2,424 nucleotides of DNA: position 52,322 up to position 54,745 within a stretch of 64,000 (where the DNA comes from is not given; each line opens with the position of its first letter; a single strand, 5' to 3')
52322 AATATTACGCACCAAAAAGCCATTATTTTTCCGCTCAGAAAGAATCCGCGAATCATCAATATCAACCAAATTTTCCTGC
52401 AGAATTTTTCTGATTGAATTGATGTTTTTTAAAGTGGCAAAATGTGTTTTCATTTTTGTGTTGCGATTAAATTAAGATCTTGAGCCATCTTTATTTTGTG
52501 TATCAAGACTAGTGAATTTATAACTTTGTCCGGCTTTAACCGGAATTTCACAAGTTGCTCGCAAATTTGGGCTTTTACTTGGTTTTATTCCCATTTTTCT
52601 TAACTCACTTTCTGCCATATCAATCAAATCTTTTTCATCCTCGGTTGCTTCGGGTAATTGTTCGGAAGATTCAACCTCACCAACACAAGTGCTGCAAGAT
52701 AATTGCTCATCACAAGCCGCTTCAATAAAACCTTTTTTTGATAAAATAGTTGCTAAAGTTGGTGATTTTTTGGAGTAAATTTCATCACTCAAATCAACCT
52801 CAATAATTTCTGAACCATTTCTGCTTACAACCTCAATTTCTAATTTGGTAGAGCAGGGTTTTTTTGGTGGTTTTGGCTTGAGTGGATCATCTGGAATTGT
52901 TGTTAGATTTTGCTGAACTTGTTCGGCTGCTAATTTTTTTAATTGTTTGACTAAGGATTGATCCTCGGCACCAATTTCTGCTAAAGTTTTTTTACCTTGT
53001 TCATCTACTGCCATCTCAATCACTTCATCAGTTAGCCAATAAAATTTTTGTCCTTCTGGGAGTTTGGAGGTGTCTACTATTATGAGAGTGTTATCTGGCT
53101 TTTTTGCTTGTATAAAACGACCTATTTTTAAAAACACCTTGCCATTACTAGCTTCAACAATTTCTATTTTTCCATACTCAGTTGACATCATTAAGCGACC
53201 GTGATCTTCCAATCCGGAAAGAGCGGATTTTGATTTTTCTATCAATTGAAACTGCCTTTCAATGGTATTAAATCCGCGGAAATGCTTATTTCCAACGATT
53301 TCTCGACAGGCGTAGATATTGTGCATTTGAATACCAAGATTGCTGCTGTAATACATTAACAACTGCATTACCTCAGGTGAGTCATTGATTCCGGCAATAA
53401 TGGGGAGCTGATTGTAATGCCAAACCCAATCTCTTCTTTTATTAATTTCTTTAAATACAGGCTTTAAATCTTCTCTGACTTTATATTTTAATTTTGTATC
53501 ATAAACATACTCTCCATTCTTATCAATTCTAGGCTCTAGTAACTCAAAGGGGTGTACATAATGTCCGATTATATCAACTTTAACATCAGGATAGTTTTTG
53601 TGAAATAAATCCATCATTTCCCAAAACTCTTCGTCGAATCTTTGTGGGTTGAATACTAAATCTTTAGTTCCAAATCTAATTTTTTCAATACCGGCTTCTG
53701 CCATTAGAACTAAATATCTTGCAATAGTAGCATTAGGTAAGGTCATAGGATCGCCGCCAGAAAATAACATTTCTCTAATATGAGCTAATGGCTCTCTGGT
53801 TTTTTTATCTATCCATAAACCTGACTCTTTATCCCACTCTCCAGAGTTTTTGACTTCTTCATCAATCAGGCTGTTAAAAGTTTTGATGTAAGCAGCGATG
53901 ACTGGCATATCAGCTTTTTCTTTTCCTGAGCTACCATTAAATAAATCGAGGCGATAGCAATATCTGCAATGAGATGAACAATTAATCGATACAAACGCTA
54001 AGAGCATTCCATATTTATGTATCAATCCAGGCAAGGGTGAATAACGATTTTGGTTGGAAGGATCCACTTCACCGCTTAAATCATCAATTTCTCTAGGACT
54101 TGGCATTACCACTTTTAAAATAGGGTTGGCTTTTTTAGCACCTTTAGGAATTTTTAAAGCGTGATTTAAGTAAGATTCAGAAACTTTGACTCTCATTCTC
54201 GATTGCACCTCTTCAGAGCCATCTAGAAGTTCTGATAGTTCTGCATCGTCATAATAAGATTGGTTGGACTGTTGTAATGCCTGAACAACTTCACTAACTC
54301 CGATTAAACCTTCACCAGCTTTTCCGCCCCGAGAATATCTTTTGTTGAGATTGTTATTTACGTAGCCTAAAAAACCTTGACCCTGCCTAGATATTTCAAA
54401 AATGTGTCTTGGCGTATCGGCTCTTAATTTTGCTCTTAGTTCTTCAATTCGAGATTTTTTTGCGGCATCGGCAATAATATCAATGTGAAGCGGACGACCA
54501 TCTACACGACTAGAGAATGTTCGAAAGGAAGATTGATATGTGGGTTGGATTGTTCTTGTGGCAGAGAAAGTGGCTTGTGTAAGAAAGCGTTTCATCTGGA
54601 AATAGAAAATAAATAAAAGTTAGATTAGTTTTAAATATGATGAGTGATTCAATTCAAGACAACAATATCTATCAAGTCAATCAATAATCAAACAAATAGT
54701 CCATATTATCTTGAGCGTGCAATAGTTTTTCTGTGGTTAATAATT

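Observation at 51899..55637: LysR / KamA-type radical-SAM aminomutase / GNAT cassette: candidate acetylated beta-amino-acid pathway in an intracellular-type alphaproteobacterium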

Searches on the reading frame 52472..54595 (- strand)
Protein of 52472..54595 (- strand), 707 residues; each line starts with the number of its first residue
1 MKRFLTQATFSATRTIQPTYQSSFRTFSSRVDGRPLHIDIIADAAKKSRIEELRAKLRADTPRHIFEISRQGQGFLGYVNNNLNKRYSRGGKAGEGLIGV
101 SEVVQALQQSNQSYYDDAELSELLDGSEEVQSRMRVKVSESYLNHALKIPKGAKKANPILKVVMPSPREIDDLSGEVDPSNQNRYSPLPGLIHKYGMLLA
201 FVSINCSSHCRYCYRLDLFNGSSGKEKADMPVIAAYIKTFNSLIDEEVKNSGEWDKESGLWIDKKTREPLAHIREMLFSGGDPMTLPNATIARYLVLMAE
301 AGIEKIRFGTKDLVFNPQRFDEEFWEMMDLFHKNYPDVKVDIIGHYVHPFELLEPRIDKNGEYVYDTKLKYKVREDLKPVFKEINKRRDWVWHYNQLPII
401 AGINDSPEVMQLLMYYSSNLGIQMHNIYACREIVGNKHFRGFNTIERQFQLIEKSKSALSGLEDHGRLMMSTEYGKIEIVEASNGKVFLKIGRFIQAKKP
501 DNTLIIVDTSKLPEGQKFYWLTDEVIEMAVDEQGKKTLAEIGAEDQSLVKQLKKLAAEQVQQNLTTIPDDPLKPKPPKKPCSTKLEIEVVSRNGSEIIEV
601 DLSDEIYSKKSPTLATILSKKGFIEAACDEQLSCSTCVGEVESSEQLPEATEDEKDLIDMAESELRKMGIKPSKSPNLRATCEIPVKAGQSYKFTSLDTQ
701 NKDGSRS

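Call 3: search_protein_families(library=pfam, proteins=[window:52472-54595:-], max_evalue=0.1)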
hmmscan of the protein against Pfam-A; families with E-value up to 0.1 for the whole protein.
window:52472-54595:- (707 aa): 3 families
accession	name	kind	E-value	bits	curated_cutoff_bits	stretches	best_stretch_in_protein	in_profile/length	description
PF13353.11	Fer4_12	-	0.015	16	22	0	203-298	12-76/137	4Fe-4S single cluster domain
PF00111.32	Fer2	-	0.021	15.2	21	1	623-656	30-62/77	2Fe-2S iron-sulfur cluster binding domain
PF04055.27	Radical_SAM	-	0.028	15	29.5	0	205-333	6-99/166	Radical SAM superfamily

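Call 4: search_protein_families(library=ncbifam, proteins=[window:52472-54595:-], max_evalue=0.1)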
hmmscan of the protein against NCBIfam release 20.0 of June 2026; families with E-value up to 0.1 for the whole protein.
window:52472-54595:- (707 aa): 9 families
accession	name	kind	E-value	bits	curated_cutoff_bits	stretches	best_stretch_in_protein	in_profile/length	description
TIGR00238.1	TIGR00238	subfamily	7.5e-22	77.7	199.2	2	127-333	46-221/331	KamA family radical SAM protein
TIGR04368.1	Glu_2_3_NH3_mut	equivalog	6.5e-20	71.1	650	3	128-219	87-175/404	glutamate 2,3-aminomutase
TIGR03821.1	EFP_modif_epmB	equivalog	2.1e-19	69.7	369.3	2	122-243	24-143/321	EF-P beta-lysylation protein EpmB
TIGR03820.1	lys_2_3_AblA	equivalog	3.6e-18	65.5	525.4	3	151-241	61-154/417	lysine 2,3-aminomutase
TIGR04468.1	arg_2_3_am_muta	equivalog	1.5e-17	63.6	600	2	271-481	150-329/351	arginine 2,3-aminomutase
TIGR03822.1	AblA_like_2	hypoth_equivalog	9.6e-15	54.4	396.25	2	153-241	43-135/321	lysine-2,3-aminomutase-like protein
TIGR02826.1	RNR_activ_nrdG3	equivalog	0.0016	18.3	151.7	1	199-287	18-104/148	anaerobic ribonucleoside-triphosphate reductase activating protein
TIGR02007.1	fdx_isc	equivalog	0.0023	18.1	132.1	1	617-661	30-75/110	ISC system 2Fe-2S type ferredoxin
TIGR03272.1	methan_mark_6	hypoth_equivalog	0.043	13.6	125.95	0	421-467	64-108/132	methanogenesis marker 6 protein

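Call 5: search_solved_structures(query=window:52472-54595:-, max_evalue=1, show_alignments=2)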
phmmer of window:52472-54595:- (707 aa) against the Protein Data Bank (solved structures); distinct sequences matched with E-value up to 1: 22.
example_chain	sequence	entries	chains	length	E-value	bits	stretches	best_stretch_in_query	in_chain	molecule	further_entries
2a5h_A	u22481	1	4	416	1.2e-13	53.5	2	155-223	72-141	L-lysine 2,3-aminomutase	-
1i7h_A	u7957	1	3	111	0.025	16.1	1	620-661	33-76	FERREDOXIN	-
2y5c_A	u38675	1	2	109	0.025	16.1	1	624-678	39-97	ADRENODOXIN-LIKE PROTEIN, MITOCHONDRIAL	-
8rmc_I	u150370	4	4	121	0.028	15.9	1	624-678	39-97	Ferredoxin-2, mitochondrial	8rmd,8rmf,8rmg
2mjd_A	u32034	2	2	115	0.034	15.6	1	624-671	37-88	Adrenodoxin homolog, mitochondrial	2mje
2wlb_A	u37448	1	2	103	0.078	14.4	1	624-662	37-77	ELECTRON TRANSFER PROTEIN 1, MITOCHONDRIAL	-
5uj5_A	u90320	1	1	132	0.23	12.9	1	613-662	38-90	Adrenodoxin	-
2mj3_A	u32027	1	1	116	0.32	12.4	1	613-682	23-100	Iron-sulfur cluster binding protein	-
3na0_C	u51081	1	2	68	0.37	12.2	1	626-662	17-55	Adrenodoxin, mitochondrial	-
1l6u_A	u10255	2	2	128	0.37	12.2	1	622-662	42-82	Adrenodoxin 1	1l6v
1cje_A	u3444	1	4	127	0.37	12.2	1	622-662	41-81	ADRENODOXIN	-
6emw_e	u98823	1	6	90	0.38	12.2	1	299-352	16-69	Adapter protein MecA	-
1e6e_B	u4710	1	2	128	0.38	12.2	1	622-662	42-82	ADRENODOXIN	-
2bt6_A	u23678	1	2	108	0.46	11.9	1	622-662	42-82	ADRENODOXIN 1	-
1ayf_A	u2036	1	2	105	0.47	11.9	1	622-662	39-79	ADRENODOXIN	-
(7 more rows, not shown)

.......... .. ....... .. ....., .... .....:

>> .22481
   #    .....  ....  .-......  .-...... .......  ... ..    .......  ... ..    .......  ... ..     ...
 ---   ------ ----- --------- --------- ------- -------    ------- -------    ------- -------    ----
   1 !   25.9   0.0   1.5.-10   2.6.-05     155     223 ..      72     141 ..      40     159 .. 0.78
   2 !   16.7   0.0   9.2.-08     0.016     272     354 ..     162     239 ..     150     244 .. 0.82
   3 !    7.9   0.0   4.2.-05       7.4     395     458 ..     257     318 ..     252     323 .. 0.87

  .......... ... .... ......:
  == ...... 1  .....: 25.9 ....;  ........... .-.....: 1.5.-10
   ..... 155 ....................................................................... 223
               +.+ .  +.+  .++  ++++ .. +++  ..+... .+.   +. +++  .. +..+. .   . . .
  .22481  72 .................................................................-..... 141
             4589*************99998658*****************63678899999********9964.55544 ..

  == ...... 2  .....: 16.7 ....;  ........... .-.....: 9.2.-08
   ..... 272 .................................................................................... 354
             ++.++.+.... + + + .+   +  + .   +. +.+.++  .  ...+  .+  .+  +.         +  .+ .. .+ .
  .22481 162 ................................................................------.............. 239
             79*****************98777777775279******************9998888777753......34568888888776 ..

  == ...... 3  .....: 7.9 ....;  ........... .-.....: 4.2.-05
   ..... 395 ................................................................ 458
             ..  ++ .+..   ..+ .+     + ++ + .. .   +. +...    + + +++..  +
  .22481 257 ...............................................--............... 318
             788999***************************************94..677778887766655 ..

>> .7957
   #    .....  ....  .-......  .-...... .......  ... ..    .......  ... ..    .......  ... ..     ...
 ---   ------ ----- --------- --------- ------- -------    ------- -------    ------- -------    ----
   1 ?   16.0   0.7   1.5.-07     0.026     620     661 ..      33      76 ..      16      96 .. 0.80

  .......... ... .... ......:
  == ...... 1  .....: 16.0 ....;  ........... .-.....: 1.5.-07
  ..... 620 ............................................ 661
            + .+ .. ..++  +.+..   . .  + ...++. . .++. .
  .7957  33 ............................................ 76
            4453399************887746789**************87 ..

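Call 6: find_homologous_proteins(query=window:52472-54595:-, max_evalue=0.001)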
Query window:52472-54595:- (707 aa): 102 proteins with E <= 0.001 among 8000 candidates.
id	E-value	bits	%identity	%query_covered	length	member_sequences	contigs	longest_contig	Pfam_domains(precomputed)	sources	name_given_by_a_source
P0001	0.0e+0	1607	100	100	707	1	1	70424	-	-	-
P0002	7.6e-262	889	59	96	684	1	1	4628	-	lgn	-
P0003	4.4e-261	886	60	92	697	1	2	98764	-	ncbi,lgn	-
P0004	1.1e-259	882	58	96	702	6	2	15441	-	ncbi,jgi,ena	jgi:L-lysine 2,3-aminomutase/ferredoxin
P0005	9.0e-258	875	58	97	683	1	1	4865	-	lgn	-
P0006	2.3e-257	874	58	97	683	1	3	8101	-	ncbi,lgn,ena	-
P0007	8.1e-257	872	58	97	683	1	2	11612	-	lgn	-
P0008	2.6e-256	870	58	97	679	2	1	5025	-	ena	-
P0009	3.3e-256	870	57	95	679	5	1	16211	-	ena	-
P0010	3.5e-256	870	58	98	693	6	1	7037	-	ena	-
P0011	4.2e-255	866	58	97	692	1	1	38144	-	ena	-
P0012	2.3e-254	864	56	97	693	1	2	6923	-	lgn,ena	-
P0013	2.0e-253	861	57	98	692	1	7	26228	-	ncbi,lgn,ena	-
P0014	2.7e-253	860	55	98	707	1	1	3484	-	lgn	-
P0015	4.0e-253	860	57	95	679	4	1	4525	-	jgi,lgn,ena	jgi:L-lysine 2,3-aminomutase/ferredoxin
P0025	1.9e-232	792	54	92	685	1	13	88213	-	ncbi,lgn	-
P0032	1.1e-192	660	53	81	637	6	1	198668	-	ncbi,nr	ncbi:unnamed protein product [Rotaria sp. Silwood1]|nr:unnamed protein product [Rotaria sp. Silwood1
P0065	9.7e-76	274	38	58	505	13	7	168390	-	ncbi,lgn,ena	-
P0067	9.6e-67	244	38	55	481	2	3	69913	-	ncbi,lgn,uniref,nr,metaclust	ncbi:KamA family radical SAM protein [Woodsholea maritima]|uniref:KamA family radical SAM protein n=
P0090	3.8e-51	192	34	54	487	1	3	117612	-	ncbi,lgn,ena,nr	ncbi:MAG TPA: hypothetical protein QF353_01630 [Gammaproteobacteria bacterium]|nr:hypothetical prote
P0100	2.1e-14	71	25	33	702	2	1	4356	PF04055.28,PF14528.12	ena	-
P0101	2.8e-7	47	23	48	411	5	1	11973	PF12544.14,PF04055.28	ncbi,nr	ncbi:MAG TPA: KamA family radical SAM protein [Clostridia bacterium]|nr:KamA family radical SAM prot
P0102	1.3e-6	45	26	45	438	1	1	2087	-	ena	-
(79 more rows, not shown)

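Call 8: find_encoding_contigs(protein=P0003, flank=6000, max_places=3)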
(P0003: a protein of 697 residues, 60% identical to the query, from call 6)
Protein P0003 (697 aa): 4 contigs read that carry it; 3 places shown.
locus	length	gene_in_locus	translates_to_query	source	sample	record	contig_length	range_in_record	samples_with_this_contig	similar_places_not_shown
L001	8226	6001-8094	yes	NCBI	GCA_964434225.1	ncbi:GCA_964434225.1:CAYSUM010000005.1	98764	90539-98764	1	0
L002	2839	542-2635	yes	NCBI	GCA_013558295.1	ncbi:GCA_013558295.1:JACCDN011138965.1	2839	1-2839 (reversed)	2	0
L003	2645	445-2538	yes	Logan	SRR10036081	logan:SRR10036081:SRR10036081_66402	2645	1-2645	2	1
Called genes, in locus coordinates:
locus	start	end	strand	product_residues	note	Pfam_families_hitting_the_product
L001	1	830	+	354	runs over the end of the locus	PF12849:PBP_like_2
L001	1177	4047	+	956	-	PF00005:ABC_tran (faint), PF02463:SMC_N (faint), PF20703:nSTAND1 (faint), PF17760:UvrA_inter, PF17755:UvrA_DNA-bind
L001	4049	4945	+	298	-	PF00348:polyprenyl_synt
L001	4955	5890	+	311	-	PF00126:HTH_1, PF03466:LysR_substrate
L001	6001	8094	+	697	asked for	-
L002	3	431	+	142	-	?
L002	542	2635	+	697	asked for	-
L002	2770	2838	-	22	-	?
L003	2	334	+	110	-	?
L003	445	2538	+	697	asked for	-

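Call 9: find_encoding_contigs(protein=P0025, flank=6000, max_places=3)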
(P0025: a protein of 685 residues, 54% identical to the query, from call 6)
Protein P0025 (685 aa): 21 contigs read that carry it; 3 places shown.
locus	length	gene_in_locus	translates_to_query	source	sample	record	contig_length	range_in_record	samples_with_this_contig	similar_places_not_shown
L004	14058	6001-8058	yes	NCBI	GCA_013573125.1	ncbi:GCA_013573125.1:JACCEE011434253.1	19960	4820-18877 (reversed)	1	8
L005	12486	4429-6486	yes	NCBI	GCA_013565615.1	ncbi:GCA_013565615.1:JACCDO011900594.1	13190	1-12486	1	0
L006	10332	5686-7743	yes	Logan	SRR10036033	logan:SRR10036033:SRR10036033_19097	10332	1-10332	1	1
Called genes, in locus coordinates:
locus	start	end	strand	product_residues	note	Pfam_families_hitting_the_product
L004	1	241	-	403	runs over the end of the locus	PF03553:Na_H_antiporter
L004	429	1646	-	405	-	PF00180:Iso_dh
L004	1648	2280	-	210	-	PF00484:Pro_CA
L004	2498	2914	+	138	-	-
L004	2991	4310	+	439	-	PF00389:2-Hacid_dh, PF02826:2-Hacid_dh_C, PF03446:NAD_binding_2 (weak), PF22629:ACT_AHAS_ss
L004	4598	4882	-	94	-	-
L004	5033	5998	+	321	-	PF00126:HTH_1, PF03466:LysR_substrate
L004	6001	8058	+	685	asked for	-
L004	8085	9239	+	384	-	-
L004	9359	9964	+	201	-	PF02661:Fic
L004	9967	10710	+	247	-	PF00702:Hydrolase, PF12710:HAD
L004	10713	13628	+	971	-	PF01565:FAD_binding_4, PF02913:FAD-oxidase_C, PF13183:Fer4_8 (weak)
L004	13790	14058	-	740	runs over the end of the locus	PF00141:peroxidase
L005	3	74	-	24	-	?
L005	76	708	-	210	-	PF00484:Pro_CA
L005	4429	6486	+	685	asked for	-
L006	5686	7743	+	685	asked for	-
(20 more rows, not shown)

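Call 11: search_solved_structures(query=A1, max_evalue=0.01, show_alignments=3)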
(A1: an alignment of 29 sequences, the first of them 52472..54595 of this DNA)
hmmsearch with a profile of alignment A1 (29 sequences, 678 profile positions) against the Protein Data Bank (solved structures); distinct sequences matched with E-value up to 0.01: 35.
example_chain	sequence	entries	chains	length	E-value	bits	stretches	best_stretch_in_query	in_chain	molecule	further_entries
2a5h_A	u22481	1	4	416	2.4e-17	65.6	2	144-215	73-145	L-lysine 2,3-aminomutase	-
2mjd_A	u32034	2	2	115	9.2e-08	34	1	596-667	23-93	Adrenodoxin homolog, mitochondrial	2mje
2y5c_A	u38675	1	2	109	3.7e-06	28.6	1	608-668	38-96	ADRENODOXIN-LIKE PROTEIN, MITOCHONDRIAL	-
1i7h_A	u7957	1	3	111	4.3e-06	28.4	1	596-667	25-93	FERREDOXIN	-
3lxf_A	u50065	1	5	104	4.8e-06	28.3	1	591-668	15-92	Ferredoxin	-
8rmc_I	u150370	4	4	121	4.9e-06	28.3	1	608-668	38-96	Ferredoxin-2, mitochondrial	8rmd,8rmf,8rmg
2wlb_A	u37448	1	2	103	5.6e-06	28.1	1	604-667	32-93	ELECTRON TRANSFER PROTEIN 1, MITOCHONDRIAL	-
1e9m_A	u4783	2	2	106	2.9e-05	25.7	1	601-667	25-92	FERREDOXIN VI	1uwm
5uj5_A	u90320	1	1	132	3.8e-05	25.3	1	598-669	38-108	Adrenodoxin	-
2jqr_B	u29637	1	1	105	0.00023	22.7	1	601-669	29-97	Adrenodoxin, mitochondrial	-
3w9c_B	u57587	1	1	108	0.00036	22.1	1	609-667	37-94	Putidaredoxin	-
1oqr_A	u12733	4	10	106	0.00036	22.1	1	609-667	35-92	Putidaredoxin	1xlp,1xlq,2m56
2mj3_A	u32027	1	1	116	0.00036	22.1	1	599-667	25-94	Iron-sulfur cluster binding protein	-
4ltu_A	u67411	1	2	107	0.0004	21.9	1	600-667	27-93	Ferredoxin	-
1b9r_A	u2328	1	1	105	0.00043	21.8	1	594-668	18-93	PROTEIN (TERPREDOXIN)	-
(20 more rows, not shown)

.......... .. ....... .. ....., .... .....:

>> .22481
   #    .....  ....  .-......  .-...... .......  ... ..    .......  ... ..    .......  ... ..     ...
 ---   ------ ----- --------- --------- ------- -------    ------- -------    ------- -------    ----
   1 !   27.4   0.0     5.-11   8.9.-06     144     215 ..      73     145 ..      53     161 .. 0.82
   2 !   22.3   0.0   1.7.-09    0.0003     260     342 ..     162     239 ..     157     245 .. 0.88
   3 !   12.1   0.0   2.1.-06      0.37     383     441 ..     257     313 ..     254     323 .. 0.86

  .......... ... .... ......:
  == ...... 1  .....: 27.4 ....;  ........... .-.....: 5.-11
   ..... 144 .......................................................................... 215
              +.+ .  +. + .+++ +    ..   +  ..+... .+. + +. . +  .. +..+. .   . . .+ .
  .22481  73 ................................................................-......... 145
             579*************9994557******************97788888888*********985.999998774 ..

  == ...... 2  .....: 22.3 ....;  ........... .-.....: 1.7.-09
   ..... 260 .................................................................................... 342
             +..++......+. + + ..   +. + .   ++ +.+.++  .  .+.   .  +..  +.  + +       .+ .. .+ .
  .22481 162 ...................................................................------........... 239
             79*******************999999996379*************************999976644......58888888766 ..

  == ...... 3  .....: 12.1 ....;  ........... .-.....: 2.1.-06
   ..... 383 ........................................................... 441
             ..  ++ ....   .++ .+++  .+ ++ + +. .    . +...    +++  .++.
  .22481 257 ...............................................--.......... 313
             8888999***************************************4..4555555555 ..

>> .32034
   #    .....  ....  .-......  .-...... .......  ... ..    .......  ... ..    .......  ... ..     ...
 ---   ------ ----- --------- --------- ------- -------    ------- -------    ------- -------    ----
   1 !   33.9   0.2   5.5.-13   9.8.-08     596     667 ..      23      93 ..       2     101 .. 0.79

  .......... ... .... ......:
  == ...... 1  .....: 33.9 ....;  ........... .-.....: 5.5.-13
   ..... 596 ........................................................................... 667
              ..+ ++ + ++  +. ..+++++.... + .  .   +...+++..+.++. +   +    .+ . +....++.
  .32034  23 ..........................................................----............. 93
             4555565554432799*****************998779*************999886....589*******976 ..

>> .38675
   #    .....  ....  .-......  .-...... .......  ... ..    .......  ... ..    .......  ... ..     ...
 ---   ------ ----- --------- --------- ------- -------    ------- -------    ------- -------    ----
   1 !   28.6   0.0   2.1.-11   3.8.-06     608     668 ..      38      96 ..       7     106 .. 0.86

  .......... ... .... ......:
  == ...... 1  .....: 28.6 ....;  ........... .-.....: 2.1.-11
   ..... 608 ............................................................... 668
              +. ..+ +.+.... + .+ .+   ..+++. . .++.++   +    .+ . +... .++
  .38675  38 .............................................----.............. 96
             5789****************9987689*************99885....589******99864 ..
